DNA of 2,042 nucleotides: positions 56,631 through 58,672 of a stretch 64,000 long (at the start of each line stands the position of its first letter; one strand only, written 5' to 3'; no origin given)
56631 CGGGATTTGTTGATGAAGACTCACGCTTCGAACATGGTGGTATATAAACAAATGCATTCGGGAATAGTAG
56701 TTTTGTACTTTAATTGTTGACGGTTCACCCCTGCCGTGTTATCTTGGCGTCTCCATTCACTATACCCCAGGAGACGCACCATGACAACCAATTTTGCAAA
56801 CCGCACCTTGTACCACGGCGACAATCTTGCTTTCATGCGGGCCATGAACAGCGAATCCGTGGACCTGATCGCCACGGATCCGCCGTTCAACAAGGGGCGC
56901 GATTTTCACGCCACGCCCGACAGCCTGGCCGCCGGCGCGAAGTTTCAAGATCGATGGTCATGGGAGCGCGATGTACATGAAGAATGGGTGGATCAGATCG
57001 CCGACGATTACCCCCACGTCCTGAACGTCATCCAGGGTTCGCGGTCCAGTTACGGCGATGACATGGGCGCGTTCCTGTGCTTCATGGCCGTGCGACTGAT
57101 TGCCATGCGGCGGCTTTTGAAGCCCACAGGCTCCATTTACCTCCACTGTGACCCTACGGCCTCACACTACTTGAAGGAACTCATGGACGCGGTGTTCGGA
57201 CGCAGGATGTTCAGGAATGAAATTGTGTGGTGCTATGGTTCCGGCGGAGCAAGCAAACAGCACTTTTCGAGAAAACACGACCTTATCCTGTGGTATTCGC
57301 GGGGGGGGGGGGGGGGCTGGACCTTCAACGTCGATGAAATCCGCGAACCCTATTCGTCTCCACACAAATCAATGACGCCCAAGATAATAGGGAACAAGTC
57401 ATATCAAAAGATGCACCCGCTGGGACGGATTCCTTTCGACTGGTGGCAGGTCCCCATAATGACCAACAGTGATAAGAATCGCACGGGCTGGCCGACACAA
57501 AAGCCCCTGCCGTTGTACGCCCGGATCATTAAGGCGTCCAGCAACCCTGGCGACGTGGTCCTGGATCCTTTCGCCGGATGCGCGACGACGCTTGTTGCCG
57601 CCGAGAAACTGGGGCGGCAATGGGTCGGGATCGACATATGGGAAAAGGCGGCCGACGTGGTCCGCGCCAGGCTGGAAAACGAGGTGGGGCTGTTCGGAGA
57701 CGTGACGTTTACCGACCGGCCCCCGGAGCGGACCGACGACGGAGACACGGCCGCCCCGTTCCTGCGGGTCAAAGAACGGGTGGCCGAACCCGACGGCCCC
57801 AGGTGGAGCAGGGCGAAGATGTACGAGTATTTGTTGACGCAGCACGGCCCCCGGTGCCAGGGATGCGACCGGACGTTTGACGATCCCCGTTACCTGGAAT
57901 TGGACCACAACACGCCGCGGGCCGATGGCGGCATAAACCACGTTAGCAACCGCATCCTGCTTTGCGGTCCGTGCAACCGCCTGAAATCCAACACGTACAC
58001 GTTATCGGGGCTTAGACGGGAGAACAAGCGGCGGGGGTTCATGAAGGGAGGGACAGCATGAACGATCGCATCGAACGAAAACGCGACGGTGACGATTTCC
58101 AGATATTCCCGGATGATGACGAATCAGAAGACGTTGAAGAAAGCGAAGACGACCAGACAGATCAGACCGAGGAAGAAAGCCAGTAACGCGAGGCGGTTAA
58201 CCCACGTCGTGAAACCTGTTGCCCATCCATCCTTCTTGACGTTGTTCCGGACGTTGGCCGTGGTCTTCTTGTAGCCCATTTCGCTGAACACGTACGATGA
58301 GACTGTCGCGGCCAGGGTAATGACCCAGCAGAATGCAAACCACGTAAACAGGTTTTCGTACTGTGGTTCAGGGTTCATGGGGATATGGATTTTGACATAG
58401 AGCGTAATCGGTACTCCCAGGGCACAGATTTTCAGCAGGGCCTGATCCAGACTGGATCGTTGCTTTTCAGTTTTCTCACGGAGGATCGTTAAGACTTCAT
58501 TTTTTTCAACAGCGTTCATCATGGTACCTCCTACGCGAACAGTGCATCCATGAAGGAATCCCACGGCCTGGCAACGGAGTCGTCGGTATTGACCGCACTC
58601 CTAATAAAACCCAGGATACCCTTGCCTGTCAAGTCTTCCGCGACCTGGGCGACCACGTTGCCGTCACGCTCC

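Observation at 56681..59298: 30-bp inverted repeats bracket a 2.6-kb cassette: methyltransferase-HNH, small membrane protein and IS1595 transposase stub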

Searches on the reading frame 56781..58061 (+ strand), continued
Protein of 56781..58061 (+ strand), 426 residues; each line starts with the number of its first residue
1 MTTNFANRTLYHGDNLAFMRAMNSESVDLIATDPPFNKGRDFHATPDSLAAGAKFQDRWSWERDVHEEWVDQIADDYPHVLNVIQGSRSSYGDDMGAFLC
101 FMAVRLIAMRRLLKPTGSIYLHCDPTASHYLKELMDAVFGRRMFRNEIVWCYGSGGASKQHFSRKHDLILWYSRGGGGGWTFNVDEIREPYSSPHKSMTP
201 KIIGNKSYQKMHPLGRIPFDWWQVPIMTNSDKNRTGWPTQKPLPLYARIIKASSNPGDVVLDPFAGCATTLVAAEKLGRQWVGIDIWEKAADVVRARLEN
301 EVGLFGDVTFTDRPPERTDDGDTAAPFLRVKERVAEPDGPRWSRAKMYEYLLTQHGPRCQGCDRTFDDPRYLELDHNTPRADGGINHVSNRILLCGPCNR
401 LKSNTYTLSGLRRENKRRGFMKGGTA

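Call 76: search_protein_families(library=phrogs, proteins=[window:56781-58061:+], max_evalue=0.01)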
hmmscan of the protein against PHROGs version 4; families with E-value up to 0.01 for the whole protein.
window:56781-58061:+ (426 aa): 34 families (the best 25 are shown)
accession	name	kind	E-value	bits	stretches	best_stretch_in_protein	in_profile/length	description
phrog_67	-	other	6.6e-64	218.2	1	9-312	125-357/743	DNA methyltransferase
phrog_498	-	other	2.4e-28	100.1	1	18-304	214-426/633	DNA methyltransferase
phrog_3008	-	other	1.8e-20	74.3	1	222-302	135-215/244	DNA methyltransferase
phrog_23085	-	unknown function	3.9e-14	53.5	1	227-307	34-115/138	-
phrog_6025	-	other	3.7e-12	47.3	2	6-40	10-44/192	DNA methyltransferase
phrog_18293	-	other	2.6e-10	41.3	1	230-298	39-107/119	methyltransferase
phrog_6952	-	other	5.8e-10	40.3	1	237-286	114-163/181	DNA methyltransferase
phrog_6050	-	DNA, RNA and nucleotide metabolism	6.9e-09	36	1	351-406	306-361/402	HNH endonuclease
phrog_1271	-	DNA, RNA and nucleotide metabolism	7.5e-08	33.1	1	348-408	260-321/361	HNH endonuclease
phrog_2214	-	DNA, RNA and nucleotide metabolism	7.8e-08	32.8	1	346-407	183-241/429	HNH endonuclease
phrog_2118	-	DNA, RNA and nucleotide metabolism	1e-07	32.8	1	350-408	170-226/301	HNH endonuclease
phrog_144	-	DNA, RNA and nucleotide metabolism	1.8e-07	32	1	340-410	70-140/175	HNH endonuclease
phrog_589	-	DNA, RNA and nucleotide metabolism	1.9e-07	32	1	352-418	87-154/179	HNH endonuclease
phrog_23148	-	unknown function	2.5e-07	31.9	1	226-299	73-147/165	-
phrog_1035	-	DNA, RNA and nucleotide metabolism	5e-07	30.8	1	345-405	148-213/271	endonuclease VII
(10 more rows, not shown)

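Call 82: predict_structure(alignment_id=A3)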
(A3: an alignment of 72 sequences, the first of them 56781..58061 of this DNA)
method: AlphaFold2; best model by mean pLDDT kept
length: 426 residues; sequences in the alignment: 72
mean_pLDDT: 79.8   pTM: 0.69
mean pLDDT of the five models: 79.8, 77.3, 74.4, 72.3, 70.9
residues with pLDDT >= 90: 146; 70-90: 183; 50-70: 62; < 50: 35
segments of 3 or more residues with pLDDT < 50: 323-338, 378-389, 424-426
pLDDT, mean of each block of 10 residues (from residue 1): 88 91 94 70 53 59 83 84 92 89 94 93 87 94 92 76 87 79 91 61 67 87 84 75 93 96 89 95 85 87 82 88 40 42 76 88 88 67 44 83 68 83 59
secondary structure, 60 per line:
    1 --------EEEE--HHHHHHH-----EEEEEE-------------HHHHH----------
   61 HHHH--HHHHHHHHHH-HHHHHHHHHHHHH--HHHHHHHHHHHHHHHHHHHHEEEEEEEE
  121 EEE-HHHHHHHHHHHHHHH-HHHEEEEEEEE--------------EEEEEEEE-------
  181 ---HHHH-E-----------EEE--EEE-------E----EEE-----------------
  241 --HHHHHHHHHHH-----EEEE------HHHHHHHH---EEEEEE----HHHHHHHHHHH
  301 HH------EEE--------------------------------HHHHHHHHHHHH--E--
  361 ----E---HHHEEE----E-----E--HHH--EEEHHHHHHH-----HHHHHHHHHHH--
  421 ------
elements in order: E9-12 H15-21 E27-32 H46-50 H61-64 H67-76 H78-90 H93-112 E113-123 H125-139 E144-151 E166-173 H184-187 E201-203 E206-208 E221-223 H243-253 E259-262 H269-276 E280-285 H290-302 E309-311 H344-355 E372-374 E393-395 H396-402 H408-418

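Call 85: fold_search(model_id=the predicted structure, library=pdb)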
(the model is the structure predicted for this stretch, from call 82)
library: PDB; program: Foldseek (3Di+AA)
matches with E <= 10: 819; with E <= 0.001: 124
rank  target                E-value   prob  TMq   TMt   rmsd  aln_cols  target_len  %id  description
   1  6pbd_B                2.5e-19  1.00  0.43  0.55   5.8       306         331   24  DNA N6-Adenine Methyltransferase CcrM In Complex with Double-Stranded DNA Oligonucleotide Containing Its Recognition S (released 2019-10-23)
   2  6pbd_A                6.1e-19  1.00  0.44  0.53  10.8       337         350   24  DNA N6-Adenine Methyltransferase CcrM In Complex with Double-Stranded DNA Oligonucleotide Containing Its Recognition S (released 2019-10-23)
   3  8urk_A                2.1e-18  1.00  0.48  0.80   6.3       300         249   26  Crystal structure of DNA N6-Adenine Methyltransferase M.BceJIV from Burkholderia cenocepacia in complex with duplex DN (released 2024-09-11)
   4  9c3u_A                4.6e-18  1.00  0.48  0.81   6.0       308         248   24  Crystal structure of DNA N6-Adenine Methyltransferase M.BceJIV from Burkholderia cenocepacia in complex with duplex DN (released 2024-09-11)
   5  1nw8                  4.6e-18  1.00  0.48  0.73   5.3       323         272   23  Structure of L72P mutant beta class N6-adenine DNA methyltransferase RsrI (released 2003-07-29)
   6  1g60_B                4.9e-18  1.00  0.46  0.83   4.7       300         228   26  Crystal Structure of Methyltransferase MboIIa (Moraxella bovis) (released 2002-05-01)
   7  8urk_D                5.2e-18  1.00  0.46  0.77   5.1       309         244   25  Crystal structure of DNA N6-Adenine Methyltransferase M.BceJIV from Burkholderia cenocepacia in complex with duplex DN (released 2024-09-11)
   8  9c3s_A                7.4e-18  1.00  0.47  0.78   4.9       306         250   26  Crystal structure of DNA N6-Adenine Methyltransferase M.BceJIV from Burkholderia cenocepacia in complex with duplex DN (released 2024-09-11)
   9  1g60_A                7.8e-18  1.00  0.49  0.85   3.4       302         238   26  Crystal Structure of Methyltransferase MboIIa (Moraxella bovis) (released 2002-05-01)
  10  1nw6                  9.9e-18  1.00  0.47  0.72   5.3       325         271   22  Structure of the beta class N6-adenine DNA methyltransferase RsrI bound to sinefungin (released 2003-07-29)
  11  1eg2                  2.9e-17  1.00  0.48  0.73   5.4       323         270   22  CRYSTAL STRUCTURE OF RHODOBACTER SPHEROIDES (N6 ADENOSINE) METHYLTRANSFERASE (M.RSRI) (released 2000-10-18)
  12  9c3s_D                4.9e-17  1.00  0.48  0.82   3.7       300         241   24  Crystal structure of DNA N6-Adenine Methyltransferase M.BceJIV from Burkholderia cenocepacia in complex with duplex DN (released 2024-09-11)
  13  9c3u_D                3.3e-16  1.00  0.44  0.76   6.0       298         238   26  Crystal structure of DNA N6-Adenine Methyltransferase M.BceJIV from Burkholderia cenocepacia in complex with duplex DN (released 2024-09-11)
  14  9c3s_C                3.9e-16  1.00  0.49  0.83   3.6       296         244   25  Crystal structure of DNA N6-Adenine Methyltransferase M.BceJIV from Burkholderia cenocepacia in complex with duplex DN (released 2024-09-11)
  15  9c3u_C                1.5e-15  1.00  0.46  0.79   3.8       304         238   25  Crystal structure of DNA N6-Adenine Methyltransferase M.BceJIV from Burkholderia cenocepacia in complex with duplex DN (released 2024-09-11)
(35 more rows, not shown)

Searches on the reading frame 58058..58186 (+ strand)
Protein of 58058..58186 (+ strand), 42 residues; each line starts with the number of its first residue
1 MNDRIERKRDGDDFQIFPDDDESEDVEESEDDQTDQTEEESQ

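Call 8: search_protein_families(library=pfam, proteins=[window:58058-58186:+], max_evalue=0.01)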
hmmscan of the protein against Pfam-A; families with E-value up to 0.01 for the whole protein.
window:58058-58186:+ (42 aa): 0 families

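Call 25: search_protein_families(library=padloc, proteins=[window:58058-58186:+], max_evalue=0.01)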
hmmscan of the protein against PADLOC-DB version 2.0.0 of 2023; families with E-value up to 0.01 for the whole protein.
window:58058-58186:+ (42 aa): 0 families

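Call 76: search_protein_families(library=phrogs, proteins=[window:58058-58186:+], max_evalue=0.01)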
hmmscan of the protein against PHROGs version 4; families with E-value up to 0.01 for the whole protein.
window:58058-58186:+ (42 aa): 0 families

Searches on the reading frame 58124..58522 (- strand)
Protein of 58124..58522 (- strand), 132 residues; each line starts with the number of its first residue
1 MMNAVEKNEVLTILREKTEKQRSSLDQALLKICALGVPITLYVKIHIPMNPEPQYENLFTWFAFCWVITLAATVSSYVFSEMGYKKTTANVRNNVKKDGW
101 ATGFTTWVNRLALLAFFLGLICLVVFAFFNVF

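Call 8: search_protein_families(library=pfam, proteins=[window:58124-58522:-], max_evalue=0.01)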
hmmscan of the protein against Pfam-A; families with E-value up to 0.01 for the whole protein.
window:58124-58522:- (132 aa): 0 families

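Call 21: search_protein_families(library=ncbifam, proteins=[window:58124-58522:-], max_evalue=0.01)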
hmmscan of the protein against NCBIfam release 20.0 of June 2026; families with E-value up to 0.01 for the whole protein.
window:58124-58522:- (132 aa): 0 families

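Call 25: search_protein_families(library=padloc, proteins=[window:58124-58522:-], max_evalue=0.01)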
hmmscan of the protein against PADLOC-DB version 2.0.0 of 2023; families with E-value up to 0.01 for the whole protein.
window:58124-58522:- (132 aa): 0 families

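Call 28: find_homologous_proteins(query=window:58124-58522:-)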
Query window:58124-58522:- (132 aa): 4 proteins with E <= 0.001 among 23 candidates.
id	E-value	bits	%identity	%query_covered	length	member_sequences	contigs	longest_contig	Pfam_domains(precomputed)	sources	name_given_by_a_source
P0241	4.4e-82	290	100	99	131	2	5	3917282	-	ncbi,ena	-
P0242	1.4e-55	205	69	99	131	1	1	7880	-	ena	-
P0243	1.5e-49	185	65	99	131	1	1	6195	-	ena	-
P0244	1.0e-39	153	58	91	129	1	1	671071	-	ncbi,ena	-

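Call 29: find_encoding_contigs(protein=P0241, flank=5000, max_places=10)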
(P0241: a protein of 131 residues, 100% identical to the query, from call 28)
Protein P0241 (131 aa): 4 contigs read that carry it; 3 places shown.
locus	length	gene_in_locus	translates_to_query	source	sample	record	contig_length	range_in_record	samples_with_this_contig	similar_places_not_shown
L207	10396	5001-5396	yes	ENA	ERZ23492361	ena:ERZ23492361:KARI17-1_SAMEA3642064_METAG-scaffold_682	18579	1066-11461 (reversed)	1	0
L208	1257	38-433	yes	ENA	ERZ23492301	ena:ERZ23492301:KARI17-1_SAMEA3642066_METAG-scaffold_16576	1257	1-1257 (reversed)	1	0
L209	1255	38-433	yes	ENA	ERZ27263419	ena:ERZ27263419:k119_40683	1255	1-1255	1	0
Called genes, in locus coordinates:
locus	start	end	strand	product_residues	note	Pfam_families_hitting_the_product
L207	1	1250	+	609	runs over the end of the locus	PF00633:HHH (faint), PF01541:GIY-YIG, PF27096:UvrC_M, PF02151:UVR, PF22920:UvrC_RNaseH, PF08459:UvrC_RNaseH_dom, PF12826:HHH_2, PF14520:HHH_5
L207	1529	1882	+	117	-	PF02627:CMD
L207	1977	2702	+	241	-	PF13098:Thioredoxin_2 (faint), PF00578:AhpC-TSA, PF08534:Redoxin, PF00085:Thioredoxin (weak), PF13905:Thioredoxin_8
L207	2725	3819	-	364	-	PF02746:MR_MLE_N, PF13378:MR_MLE_C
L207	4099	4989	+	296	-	PF12760:Zn_ribbon_IS1595, PF12762:DDE_Tnp_IS1595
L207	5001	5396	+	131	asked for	-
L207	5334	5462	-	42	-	-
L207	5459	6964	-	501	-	-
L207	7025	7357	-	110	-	-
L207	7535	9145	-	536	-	PF00884:Sulfatase, PF16347:SGSH_C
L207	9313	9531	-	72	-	-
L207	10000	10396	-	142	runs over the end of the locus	-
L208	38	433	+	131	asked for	-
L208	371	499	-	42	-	-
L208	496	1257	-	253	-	?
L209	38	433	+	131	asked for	-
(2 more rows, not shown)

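Call 30: find_encoding_contigs(protein=P0242, flank=5000, max_places=3)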
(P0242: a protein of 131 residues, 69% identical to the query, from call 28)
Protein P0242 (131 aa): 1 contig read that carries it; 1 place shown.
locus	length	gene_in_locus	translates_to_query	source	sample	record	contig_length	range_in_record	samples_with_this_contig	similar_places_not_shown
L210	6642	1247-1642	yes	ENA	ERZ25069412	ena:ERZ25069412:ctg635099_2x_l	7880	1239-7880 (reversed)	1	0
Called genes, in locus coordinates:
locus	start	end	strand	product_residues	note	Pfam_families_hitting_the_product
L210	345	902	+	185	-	PF12760:Zn_ribbon_IS1595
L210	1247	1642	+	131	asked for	-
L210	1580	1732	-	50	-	-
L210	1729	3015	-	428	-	PF01555:N6_N4_Mtase, PF01844:HNH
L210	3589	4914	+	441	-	PF06114:Peptidase_M78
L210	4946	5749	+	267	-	PF00709:Adenylsucc_synt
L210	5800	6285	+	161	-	PF00709:Adenylsucc_synt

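Call 62: find_encoding_contigs(protein=P0249, flank=5000, max_places=10)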
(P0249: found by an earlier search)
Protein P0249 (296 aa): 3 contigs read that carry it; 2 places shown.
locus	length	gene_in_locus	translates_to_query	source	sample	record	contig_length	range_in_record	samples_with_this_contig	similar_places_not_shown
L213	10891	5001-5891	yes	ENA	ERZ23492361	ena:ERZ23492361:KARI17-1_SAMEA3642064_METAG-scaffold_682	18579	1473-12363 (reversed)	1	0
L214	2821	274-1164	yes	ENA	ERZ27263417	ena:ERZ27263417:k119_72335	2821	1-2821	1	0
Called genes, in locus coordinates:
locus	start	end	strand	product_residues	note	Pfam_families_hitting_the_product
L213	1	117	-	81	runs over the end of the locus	PF01649:Ribosomal_S20p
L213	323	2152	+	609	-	PF00633:HHH (faint), PF01541:GIY-YIG, PF27096:UvrC_M, PF02151:UVR, PF22920:UvrC_RNaseH, PF08459:UvrC_RNaseH_dom, PF12826:HHH_2, PF14520:HHH_5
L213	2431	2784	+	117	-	PF02627:CMD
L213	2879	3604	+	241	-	PF13098:Thioredoxin_2 (faint), PF00578:AhpC-TSA, PF08534:Redoxin, PF00085:Thioredoxin (weak), PF13905:Thioredoxin_8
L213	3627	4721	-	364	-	PF02746:MR_MLE_N, PF13378:MR_MLE_C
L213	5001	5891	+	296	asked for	PF12760:Zn_ribbon_IS1595, PF12762:DDE_Tnp_IS1595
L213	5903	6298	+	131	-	-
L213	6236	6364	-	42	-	-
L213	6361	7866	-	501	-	-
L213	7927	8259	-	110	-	-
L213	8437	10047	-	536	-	PF00884:Sulfatase, PF16347:SGSH_C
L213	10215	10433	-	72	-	-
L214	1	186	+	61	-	?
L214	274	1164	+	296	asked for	PF12760:Zn_ribbon_IS1595, PF12762:DDE_Tnp_IS1595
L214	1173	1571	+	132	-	-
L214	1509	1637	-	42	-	-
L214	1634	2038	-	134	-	PF01844:HNH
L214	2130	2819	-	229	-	?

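Call 76: search_protein_families(library=phrogs, proteins=[window:58124-58522:-], max_evalue=0.01)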
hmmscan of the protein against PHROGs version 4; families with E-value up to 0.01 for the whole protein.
window:58124-58522:- (132 aa): 0 families

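Call 90: find_encoding_contigs(protein=P0247, flank=5000, max_places=4)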
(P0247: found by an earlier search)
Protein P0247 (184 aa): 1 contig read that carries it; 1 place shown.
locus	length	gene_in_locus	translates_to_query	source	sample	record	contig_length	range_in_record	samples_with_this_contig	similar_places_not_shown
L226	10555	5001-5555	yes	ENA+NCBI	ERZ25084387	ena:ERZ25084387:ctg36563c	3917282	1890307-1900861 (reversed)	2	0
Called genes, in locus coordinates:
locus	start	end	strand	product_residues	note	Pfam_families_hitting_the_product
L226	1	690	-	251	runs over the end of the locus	PF03328:HpcH_HpaI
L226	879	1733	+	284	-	PF01738:DLH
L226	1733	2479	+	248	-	PF05721:PhyH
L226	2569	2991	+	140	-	PF01502:PRA-CH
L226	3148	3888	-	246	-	PF05721:PhyH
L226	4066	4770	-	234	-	PF00106:adh_short, PF08659:KR (faint), PF13561:adh_short_C2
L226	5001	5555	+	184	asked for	PF01555:N6_N4_Mtase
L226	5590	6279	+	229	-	PF01555:N6_N4_Mtase, PF01844:HNH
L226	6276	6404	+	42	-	-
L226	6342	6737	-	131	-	-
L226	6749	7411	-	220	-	PF12760:Zn_ribbon_IS1595, PF12762:DDE_Tnp_IS1595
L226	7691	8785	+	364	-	PF02746:MR_MLE_N, PF13378:MR_MLE_C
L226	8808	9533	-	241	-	PF13098:Thioredoxin_2 (faint), PF00578:AhpC-TSA, PF08534:Redoxin, PF00085:Thioredoxin (weak), PF13905:Thioredoxin_8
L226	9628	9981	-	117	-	PF02627:CMD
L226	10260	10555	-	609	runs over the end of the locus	PF00633:HHH (faint), PF01541:GIY-YIG, PF27096:UvrC_M, PF02151:UVR, PF22920:UvrC_RNaseH, PF08459:UvrC_RNaseH_dom, PF12826:HHH_2, PF14520:HHH_5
